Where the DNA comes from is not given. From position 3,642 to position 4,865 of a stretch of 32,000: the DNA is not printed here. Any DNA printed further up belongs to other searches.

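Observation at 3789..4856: Sortase-fold protein next to LAxTG substrates has lost both catalytic residues (GHR to GRQ, TLxTC to LISAEG)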

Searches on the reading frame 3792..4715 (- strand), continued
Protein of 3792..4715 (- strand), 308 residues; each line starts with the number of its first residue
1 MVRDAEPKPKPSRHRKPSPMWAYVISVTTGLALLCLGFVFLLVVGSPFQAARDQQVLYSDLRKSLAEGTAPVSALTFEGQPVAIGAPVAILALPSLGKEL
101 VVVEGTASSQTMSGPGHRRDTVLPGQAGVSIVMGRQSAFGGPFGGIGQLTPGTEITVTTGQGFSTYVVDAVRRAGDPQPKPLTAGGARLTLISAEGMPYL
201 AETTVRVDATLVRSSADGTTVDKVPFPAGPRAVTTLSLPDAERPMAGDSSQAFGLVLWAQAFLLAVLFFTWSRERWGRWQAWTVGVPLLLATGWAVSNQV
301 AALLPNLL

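Call 31: search_solved_structures(query=A1, max_evalue=0.01, show_alignments=5)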
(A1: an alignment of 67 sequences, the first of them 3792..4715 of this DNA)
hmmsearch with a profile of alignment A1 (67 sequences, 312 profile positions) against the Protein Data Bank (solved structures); distinct sequences matched with E-value up to 0.01: 34.
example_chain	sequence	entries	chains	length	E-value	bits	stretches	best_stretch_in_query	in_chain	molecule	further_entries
5uus_A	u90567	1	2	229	2.7e-16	62.7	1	97-191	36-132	Possible sortase-like protein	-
4d70_A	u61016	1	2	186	2.5e-14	56.2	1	96-207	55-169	SORTASE FAMILY PROTEIN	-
5go6_A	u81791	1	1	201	2.9e-14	56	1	94-184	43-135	Putative secreted protein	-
5go5_A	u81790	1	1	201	4.1e-14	55.5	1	94-184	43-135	sortase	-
8t28_A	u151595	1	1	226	1.9e-09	40.1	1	102-209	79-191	Class C sortase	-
5utt_A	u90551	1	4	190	1.8e-08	37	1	97-184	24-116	Sortase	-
2xwg_A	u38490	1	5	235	9.4e-07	31.3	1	103-208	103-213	SORTASE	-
2w1j_A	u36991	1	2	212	2e-06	30.3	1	102-187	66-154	PUTATIVE SORTASE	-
4g1h_A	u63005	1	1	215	2.1e-06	30.2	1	95-208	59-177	Sortase family protein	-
5cuw_A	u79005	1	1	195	2.2e-06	30.1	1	96-185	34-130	SrtE1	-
2wts_A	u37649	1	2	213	3.2e-06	29.6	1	102-187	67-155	PUTATIVE SORTASE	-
3o0p_A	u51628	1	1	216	4.2e-06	29.2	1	94-187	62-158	Sortase family protein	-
6bwe_A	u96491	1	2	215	4.9e-06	29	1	102-209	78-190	Putative fimbrial associated sortase-like protein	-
5k9a_A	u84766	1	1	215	5e-06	28.9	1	102-209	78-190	Putative fimbrial associated sortase-like protein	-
4d7w_A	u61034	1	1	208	7.7e-06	28.3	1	102-208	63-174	SORTASE FAMILY PROTEIN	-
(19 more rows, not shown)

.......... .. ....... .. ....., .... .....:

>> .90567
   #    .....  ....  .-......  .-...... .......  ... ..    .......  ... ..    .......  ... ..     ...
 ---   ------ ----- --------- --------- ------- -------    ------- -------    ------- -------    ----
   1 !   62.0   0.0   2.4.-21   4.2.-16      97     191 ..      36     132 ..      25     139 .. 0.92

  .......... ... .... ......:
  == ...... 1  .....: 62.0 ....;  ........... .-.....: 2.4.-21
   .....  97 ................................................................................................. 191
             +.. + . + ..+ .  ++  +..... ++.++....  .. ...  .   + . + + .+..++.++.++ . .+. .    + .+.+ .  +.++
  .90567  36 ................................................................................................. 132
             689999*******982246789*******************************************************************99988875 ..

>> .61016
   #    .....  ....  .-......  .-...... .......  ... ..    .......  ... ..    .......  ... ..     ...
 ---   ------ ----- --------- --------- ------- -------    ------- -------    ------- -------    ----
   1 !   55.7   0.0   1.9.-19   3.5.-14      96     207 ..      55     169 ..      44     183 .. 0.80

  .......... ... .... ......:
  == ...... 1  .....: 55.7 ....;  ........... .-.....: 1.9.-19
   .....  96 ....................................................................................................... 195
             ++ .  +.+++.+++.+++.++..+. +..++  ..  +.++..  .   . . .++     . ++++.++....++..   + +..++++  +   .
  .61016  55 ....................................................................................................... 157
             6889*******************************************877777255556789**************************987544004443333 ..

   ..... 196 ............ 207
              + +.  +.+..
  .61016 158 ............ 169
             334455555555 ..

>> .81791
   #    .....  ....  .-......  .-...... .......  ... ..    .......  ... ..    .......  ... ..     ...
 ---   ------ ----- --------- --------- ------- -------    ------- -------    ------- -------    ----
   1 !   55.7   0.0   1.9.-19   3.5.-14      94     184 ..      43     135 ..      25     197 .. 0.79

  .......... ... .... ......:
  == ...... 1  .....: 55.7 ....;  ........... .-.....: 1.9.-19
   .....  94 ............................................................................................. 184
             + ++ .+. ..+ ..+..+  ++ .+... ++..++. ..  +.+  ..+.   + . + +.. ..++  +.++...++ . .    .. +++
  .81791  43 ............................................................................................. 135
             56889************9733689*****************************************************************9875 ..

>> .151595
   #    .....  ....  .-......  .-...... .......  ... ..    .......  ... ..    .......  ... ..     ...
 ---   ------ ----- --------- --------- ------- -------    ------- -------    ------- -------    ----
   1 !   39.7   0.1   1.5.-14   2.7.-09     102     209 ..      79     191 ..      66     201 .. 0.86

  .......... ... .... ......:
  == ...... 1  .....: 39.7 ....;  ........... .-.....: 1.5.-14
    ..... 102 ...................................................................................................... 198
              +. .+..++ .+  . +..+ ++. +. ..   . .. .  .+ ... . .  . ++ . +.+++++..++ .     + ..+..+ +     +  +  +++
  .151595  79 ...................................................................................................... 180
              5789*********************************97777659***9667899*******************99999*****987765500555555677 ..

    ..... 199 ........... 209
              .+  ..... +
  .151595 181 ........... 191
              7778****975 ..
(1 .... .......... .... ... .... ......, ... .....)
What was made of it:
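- Checked: The family profile aligns 'gRLtLvtAe' with '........' of class C sortase 8t28 (call 31).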

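Call 32: search_protein_families(library=pfam, proteins=[L003:2954-4705:+, L003:4702-7134:+, L003:7302-8345:+, L003:8458-9912:+], max_evalue=1)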
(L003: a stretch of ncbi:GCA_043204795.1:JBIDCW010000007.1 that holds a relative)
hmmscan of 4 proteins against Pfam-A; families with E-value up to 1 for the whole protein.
L003:2954-4705:+ (583 aa): 1 family
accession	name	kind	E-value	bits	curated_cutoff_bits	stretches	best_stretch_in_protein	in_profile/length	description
PF12849.12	PBP_like_2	-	3.4e-37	129.1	27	1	34-356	2-265/267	PBP superfamily domain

L003:4702-7134:+ (810 aa): 0 families

L003:7302-8345:+ (347 aa): 0 families

L003:8458-9912:+ (484 aa): 6 families
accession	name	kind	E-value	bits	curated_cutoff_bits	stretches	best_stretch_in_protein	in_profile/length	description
PF16640.11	Big_3_5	-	3.8e-18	66.3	35.5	1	187-272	1-87/88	Bacterial Ig-like domain (group 3)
PF04886.17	PT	-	1.6e-05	24.7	26.2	1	372-406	1-35/36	PT disordered repeat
PF17957.7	Big_7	-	2.6e-05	25.2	24.1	1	192-250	12-70/70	Bacterial Ig domain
PF09534.15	Trp_oprn_chp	-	0.042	14.1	29.6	0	442-474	111-143/180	Tryptophan-associated transmembrane protein (Trp_oprn_chp)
PF02368.24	Big_2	-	0.067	13.6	22.8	1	182-216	2-37/79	Bacterial Ig-like domain (group 2)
PF10633.15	NPCBM_assoc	-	0.13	12.9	24.4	1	192-212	44-64/78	NPCBM-associated, NEW3 domain of alpha-galactosidase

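Call 44: find_homologous_proteins(query=L003:4702-7134:+, max_evalue=0.001)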
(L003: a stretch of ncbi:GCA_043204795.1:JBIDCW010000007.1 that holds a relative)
Query L003:4702-7134:+ (810 aa): 859 proteins with E <= 0.001 among 8000 candidates; the best 120 are listed.
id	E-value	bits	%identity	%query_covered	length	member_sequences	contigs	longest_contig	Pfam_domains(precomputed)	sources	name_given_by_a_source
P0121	0.0e+0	1833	100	100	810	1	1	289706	-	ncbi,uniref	ncbi:hypothetical protein [Streptomyces sp. NPDC047706]|uniref:hypothetical protein n=1 Tax=Streptom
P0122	0.0e+0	1615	87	100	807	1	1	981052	-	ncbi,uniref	ncbi:hypothetical protein ACIP2X_15135 [Streptomyces sp. NPDC089424]|uniref:hypothetical protein n=1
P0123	0.0e+0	1470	82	100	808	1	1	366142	-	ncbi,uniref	ncbi:hypothetical protein ACIHCM_14885 [Streptomyces sp. NPDC052023]|uniref:hypothetical protein n=1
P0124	0.0e+0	1334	74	100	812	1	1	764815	-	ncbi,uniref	ncbi:hypothetical protein ACFVT5_02400 [Streptomyces sp. NPDC058001]|uniref:hypothetical protein n=1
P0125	0.0e+0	1303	73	99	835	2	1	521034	-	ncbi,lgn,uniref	ncbi:hypothetical protein AB0O01_11680 [Streptomyces sp. NPDC093252]|uniref:hypothetical protein n=1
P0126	0.0e+0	1285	72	99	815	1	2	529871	-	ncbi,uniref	ncbi:hypothetical protein ACFRI7_05610 [Streptomyces sp. NPDC056716]|uniref:hypothetical protein n=1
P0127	0.0e+0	1284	73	85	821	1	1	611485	-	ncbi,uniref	ncbi:hypothetical protein AB0D49_03725 [Streptomyces sp. NPDC048290]|uniref:hypothetical protein n=1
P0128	0.0e+0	1262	73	84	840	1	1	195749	-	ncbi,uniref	ncbi:hypothetical protein ACFXAZ_02880 [Streptomyces sp. NPDC059477]|uniref:hypothetical protein n=1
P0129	0.0e+0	1110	65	95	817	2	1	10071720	-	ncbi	ncbi:hypothetical protein ACW4TU_15645 [Streptomyces sp. QTS52]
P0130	0.0e+0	1104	65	95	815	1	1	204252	-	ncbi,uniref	ncbi:hypothetical protein ACFYXF_44530 [Streptomyces sp. NPDC002680]|uniref:hypothetical protein n=1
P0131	0.0e+0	1080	62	100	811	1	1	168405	-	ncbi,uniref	ncbi:hypothetical protein [Streptomyces sp. NPDC050535]|uniref:hypothetical protein n=1 Tax=Streptom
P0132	0.0e+0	1074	62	100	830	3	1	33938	-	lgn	-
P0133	0.0e+0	1064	61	100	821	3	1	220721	-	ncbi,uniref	ncbi:hypothetical protein [Streptomyces sp. NPDC002763]|uniref:hypothetical protein n=1 Tax=Streptom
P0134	0.0e+0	1063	62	94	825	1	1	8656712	-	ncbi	ncbi:hypothetical protein [Streptomyces phaeoluteigriseus]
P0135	0.0e+0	1061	60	100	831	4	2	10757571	-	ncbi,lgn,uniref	ncbi:hypothetical protein OG800_20070 [Streptomyces sp. NBC_00445]|uniref:hypothetical protein n=1 T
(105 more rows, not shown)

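Call 52: search_protein_representatives(alignment_id=A1)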
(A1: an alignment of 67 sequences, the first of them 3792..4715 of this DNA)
Query: 67 sequences, 312 profile positions. Proteins with E-value up to 0.001 (for the whole library): 9315; up to 1e-10: 3629; up to 1e-30: 674. The best 150 are listed.
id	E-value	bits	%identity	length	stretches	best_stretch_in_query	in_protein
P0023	9.9e-126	435.3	-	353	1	21-312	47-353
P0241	1.6e-121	421.5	-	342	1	15-312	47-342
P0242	8.0e-115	399.5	-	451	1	29-312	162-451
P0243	3.7e-114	397.3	-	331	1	22-312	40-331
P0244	1.1e-112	392.5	-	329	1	18-312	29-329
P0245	6.7e-112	389.9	-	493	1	26-312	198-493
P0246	6.3e-111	386.7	-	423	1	29-312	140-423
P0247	7.0e-111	386.5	-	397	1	33-312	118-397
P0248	1.6e-110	385.4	-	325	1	13-312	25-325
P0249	9.6e-110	382.8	-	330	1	21-312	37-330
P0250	3.8e-109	380.9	-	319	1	10-311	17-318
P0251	5.3e-109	380.4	-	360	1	16-312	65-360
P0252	5.4e-109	380.4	-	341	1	14-312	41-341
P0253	4.2e-108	377.4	-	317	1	21-312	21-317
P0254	4.3e-108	377.4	-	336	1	22-312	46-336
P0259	1.5e-103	362.5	-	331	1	24-312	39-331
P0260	3.7e-103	361.2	-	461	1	22-312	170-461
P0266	1.7e-101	355.7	-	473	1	22-312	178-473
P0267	2.2e-101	355.4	-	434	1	25-312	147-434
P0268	5.4e-101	354.1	-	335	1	24-312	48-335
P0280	5.2e-96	337.7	-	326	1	23-311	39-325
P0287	2.4e-93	329.0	-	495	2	17-245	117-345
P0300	8.4e-90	317.3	-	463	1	22-312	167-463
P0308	2.4e-88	312.5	-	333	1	6-311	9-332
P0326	4.4e-84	298.5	-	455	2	21-230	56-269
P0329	1.9e-83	296.4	-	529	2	22-241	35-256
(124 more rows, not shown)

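Call 55: predict_structure(alignment_id=A2)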
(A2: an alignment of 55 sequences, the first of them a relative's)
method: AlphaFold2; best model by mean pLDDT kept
length: 810 residues; sequences in the alignment: 55
mean_pLDDT: 81.7   pTM: 0.77
mean pLDDT of the five models: 81.7, 80.5, 79.7, 78.8, 78.0
residues with pLDDT >= 90: 479; 70-90: 167; 50-70: 50; < 50: 114
segments of 3 or more residues with pLDDT < 50: 1-10, 26-43, 125-128, 695-772, 808-810
pLDDT, mean of each block of 10 residues (from residue 1): 39 56 49 30 76 94 96 91 85 79 93 93 56 89 89 95 84 83 90 91 91 87 95 89 85 95 86 86 95 89 90 93 93 94 92 97 87 98 96 93 96 96 83 93 97 97 97 93 92 91 93 93 90 88 86 84 96 96 98 98 94 96 98 95 97 94 92 98 97 57 37 29 31 28 26 25 29 57 78 62 50
secondary structure, 60 per line:
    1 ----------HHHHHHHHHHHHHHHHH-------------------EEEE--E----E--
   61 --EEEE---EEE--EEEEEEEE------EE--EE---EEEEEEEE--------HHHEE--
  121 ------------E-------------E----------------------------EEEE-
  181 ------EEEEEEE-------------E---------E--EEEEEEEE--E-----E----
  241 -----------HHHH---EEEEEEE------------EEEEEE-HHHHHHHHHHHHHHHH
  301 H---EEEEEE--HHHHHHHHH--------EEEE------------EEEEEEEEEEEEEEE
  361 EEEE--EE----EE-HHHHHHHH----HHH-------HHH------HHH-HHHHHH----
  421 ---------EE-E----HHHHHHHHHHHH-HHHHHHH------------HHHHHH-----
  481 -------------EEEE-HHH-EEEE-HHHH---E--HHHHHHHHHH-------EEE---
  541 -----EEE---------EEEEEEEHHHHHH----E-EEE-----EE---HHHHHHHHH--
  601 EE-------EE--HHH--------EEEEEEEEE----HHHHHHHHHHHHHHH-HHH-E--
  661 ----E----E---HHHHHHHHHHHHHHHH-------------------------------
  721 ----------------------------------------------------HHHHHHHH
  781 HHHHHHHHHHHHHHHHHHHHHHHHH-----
elements in order (helices of 4 or more, strands of 3 or more residues): H11-27 E47-50 E63-66 E70-72 E75-82 E98-105 E176-179 E187-193 E220-227 H252-255 E259-265 E278-283 H285-301 E305-310 H313-321 E330-333 E346-364 H376-383 H411-416 H438-449 H451-457 H470-475 E494-497 E503-506 H508-511 H518-527 E535-537 E546-548 E558-564 H565-570 E577-579 H590-598 E625-633 H638-652 H674-689 H773-805

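Call 58: fold_search(model_id=the predicted structure, library=pdb)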
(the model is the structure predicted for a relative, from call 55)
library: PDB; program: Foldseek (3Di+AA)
matches with E <= 10: 934; with E <= 0.001: 33
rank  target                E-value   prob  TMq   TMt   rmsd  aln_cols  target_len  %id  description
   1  8ods                  9.2e-13  1.00  0.31  0.75   6.8       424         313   16  Phosphate-Binding Protein (PstS) from Xanthomonas citri pv. citri A306 bound to phosphate (released 2023-10-11)
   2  1quk                  1.3e-12  1.00  0.32  0.75   6.8       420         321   15  PHOSPHATE-BINDING PROTEIN MUTANT WITH ASP 137 REPLACED BY ASN COMPLEX WITH PHOSPHATE (released 1996-07-11)
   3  1a54                  1.9e-12  1.00  0.33  0.77   6.8       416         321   15  PHOSPHATE-BINDING PROTEIN MUTANT A197C LABELLED WITH A COUMARIN FLUOROPHORE AND BOUND TO DIHYDROGENPHOSPHATE ION (released 1998-10-14)
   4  1a40                  3.2e-12  1.00  0.32  0.76   6.9       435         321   14  PHOSPHATE-BINDING PROTEIN WITH ALA 197 REPLACED WITH TRP (released 1999-03-23)
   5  1pc3_MODEL_1_A        4.7e-12  1.00  0.31  0.70   6.6       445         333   15  Crystal structure of the extracellular phosphate ABC transport receptor (PstS-1) and immunodominant antigen of (released 2004-05-18)
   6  9k3x_E                5.3e-12  1.00  0.31  0.74   7.0       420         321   15  Cryo-EM structure of E coli pstSCAB in the pretranslocation state (released 2026-02-18)
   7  2z22_A                5.6e-12  1.00  0.31  0.73   7.1       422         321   14  Crystal structure of phosphate preplasmic binding protein psts from yersinia pestis (released 2007-10-30)
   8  4lvq_A                8.3e-12  1.00  0.33  0.79   5.6       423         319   14  Crystal structure of the M. tuberculosis phosphate binding protein PstS3 (released 2014-03-26)
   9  2abh                  1.0e-11  1.00  0.32  0.76   6.8       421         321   14  PHOSPHATE-BINDING PROTEIN (RE-REFINED) (released 1997-04-21)
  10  1qui                  1.7e-11  1.00  0.33  0.79   4.2       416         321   14  PHOSPHATE-BINDING PROTEIN MUTANT WITH ASP 137 REPLACED BY GLY COMPLEX WITH BROMINE AND PHOSPHATE (released 1996-07-11)
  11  1ixi                  2.2e-11  1.00  0.32  0.76   6.7       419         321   15  PHOSPHATE-BINDING PROTEIN MUTANT WITH ASP 56 REPLACED BY ASN COMPLEX WITH MONOBASIC PHOSPHATE ION (released 1997-10-22)
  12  5wnn_A                2.6e-11  1.00  0.31  0.73   4.5       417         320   15  Crystal structure of Phosphate-binding protein PstS protein from Burkholderia pseudomallei (released 2017-08-30)
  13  1pbp                  2.7e-11  1.00  0.32  0.75   6.9       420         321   14  FINE TUNING OF THE SPECIFICITY OF THE PERIPLASMIC PHOSPHATE TRANSPORT RECEPTOR: SITE-DIRECTED MUTAGENESIS, LIGAND BINDIN (released 1994-10-15)
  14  1qul                  2.9e-11  1.00  0.32  0.76   6.8       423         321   14  PHOSPHATE-BINDING PROTEIN MUTANT WITH ASP 137 REPLACED BY THR COMPLEX WITH CHLORINE AND PHOSPHATE (released 1996-07-11)
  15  7dm1_A                3.2e-11  1.00  0.31  0.70   7.8       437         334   17  crystal structure of the M.tuberculosis phosphate ABC transport receptor PstS-1 in complex with Fab p4-36 (released 2020-12-23)
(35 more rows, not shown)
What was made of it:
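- X810 has a PstS fold (Foldseek TM 0.75-0.79; calls 55, 58).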
